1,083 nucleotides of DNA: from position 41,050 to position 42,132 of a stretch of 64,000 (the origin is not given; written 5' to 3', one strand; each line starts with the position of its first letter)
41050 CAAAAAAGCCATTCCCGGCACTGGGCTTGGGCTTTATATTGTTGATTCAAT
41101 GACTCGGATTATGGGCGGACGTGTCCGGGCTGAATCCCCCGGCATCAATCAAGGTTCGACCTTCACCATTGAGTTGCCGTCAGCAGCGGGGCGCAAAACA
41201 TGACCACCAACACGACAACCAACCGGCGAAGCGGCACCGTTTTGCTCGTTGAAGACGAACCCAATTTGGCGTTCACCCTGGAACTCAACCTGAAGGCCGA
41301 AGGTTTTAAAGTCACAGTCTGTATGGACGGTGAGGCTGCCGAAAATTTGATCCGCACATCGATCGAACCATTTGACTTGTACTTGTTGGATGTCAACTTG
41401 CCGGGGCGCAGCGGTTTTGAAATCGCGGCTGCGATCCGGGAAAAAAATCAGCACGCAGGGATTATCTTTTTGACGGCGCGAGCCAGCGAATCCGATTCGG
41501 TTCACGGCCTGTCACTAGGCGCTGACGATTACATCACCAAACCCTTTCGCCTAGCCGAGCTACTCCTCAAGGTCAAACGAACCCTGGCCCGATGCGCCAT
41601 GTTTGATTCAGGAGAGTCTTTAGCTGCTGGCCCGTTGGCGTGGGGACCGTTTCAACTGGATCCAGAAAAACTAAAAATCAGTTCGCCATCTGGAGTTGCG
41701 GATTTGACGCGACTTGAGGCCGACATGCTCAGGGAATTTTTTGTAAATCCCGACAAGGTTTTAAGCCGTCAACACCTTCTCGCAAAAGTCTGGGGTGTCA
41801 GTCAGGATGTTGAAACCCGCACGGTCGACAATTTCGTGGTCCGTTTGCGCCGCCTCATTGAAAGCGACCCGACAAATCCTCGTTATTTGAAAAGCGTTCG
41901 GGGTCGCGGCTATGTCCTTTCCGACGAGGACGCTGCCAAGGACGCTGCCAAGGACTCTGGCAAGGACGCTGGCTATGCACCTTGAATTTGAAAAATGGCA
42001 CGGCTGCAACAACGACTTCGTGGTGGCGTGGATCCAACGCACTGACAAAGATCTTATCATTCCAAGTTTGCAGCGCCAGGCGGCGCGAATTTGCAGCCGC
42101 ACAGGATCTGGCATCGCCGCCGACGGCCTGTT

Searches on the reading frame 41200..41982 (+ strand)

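Call 11: search_protein_families(library=pfam, proteins=[window:41200-41982:+], max_evalue=10)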
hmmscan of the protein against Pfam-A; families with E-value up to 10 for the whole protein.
window:41200-41982:+ (261 aa): 2 families
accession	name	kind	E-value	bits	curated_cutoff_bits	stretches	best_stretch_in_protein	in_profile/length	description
PF00072.30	Response_reg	-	6.8e-26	91.1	30.2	1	14-125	1-110/111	Response regulator receiver domain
PF00486.34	Trans_reg_C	-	1e-19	70.8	26.2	1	168-240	5-77/77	Transcriptional regulatory protein, C terminal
